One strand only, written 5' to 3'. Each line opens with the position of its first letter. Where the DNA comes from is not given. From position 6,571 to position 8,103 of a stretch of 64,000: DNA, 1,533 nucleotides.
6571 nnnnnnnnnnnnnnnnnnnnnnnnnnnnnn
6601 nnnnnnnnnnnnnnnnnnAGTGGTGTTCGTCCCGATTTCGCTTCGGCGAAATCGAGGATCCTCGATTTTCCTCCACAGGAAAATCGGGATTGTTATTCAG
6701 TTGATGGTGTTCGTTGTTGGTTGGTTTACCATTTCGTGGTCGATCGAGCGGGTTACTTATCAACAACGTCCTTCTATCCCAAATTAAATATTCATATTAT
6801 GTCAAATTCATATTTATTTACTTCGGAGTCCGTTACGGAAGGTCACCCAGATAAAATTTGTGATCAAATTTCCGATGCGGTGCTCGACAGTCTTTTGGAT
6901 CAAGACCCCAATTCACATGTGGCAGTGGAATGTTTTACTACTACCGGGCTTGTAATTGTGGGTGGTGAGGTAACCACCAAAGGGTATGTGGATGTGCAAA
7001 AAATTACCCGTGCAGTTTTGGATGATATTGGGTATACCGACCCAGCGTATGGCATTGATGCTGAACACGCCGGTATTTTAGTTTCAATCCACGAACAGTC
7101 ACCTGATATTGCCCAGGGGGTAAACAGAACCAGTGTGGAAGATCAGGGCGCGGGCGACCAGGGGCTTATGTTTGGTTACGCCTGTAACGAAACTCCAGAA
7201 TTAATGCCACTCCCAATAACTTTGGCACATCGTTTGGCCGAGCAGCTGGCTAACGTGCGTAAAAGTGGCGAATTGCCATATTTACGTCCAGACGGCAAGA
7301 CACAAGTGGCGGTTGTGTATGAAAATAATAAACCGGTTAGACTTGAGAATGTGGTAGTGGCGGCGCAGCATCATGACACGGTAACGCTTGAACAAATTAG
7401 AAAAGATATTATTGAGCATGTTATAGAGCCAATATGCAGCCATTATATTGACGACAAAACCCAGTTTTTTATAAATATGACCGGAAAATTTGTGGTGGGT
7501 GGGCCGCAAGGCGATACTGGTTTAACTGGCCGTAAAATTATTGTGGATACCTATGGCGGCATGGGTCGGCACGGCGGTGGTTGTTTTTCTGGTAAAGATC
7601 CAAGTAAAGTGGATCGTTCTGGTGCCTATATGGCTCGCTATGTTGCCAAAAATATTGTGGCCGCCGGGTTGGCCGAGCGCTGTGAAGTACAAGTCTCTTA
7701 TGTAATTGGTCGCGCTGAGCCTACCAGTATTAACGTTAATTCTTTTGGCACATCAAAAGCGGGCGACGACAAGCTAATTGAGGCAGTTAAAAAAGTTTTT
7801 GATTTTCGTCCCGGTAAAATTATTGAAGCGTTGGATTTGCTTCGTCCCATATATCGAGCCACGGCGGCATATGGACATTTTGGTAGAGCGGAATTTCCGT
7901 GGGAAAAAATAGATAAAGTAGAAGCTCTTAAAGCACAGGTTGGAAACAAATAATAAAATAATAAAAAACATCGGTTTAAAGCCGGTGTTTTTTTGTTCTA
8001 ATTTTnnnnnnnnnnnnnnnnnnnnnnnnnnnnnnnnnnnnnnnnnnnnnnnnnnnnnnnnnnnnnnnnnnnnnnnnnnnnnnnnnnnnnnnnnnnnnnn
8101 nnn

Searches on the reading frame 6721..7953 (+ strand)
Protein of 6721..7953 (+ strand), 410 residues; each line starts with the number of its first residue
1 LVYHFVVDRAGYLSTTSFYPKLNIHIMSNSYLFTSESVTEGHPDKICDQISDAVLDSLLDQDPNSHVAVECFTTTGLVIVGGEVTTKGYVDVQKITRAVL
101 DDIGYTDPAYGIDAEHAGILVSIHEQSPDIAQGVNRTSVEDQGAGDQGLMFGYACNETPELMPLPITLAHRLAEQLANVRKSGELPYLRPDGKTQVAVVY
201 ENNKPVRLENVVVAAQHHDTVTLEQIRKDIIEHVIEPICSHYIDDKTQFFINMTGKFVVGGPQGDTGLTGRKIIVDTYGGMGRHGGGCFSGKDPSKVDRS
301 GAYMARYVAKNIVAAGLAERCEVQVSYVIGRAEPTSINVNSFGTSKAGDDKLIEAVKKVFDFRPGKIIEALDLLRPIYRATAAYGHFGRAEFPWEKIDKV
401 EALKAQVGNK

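Call 11: search_protein_families(library=pfam, proteins=[window:6721-7953:+])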
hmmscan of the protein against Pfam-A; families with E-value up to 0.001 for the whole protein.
window:6721-7953:+ (410 aa): 3 families
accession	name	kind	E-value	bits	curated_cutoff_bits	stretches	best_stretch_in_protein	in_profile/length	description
PF02773.21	S-AdoMet_synt_C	-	1.4e-69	232.8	25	1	259-396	1-138/138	S-adenosylmethionine synthetase, C-terminal domain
PF02772.21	S-AdoMet_synt_M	-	3.2e-49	166.5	29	1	141-257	1-120/120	S-adenosylmethionine synthetase, central domain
PF00438.25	S-AdoMet_synt_N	-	1.1e-41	141.8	33.1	1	31-128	2-99/99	S-adenosylmethionine synthetase, N-terminal domain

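Call 25: list_cluster_members(proteins=[P0001, window:6721-7953:+, window:56832-58148:+, window:52458-53957:-])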
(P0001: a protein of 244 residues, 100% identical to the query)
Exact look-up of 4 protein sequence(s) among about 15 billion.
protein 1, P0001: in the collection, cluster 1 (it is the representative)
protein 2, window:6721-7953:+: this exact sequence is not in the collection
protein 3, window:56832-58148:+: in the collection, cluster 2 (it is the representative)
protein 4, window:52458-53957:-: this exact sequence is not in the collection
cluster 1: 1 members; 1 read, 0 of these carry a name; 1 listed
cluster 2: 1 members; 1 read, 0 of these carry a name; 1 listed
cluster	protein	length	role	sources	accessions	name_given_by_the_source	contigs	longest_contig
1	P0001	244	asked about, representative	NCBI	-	-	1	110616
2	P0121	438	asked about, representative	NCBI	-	-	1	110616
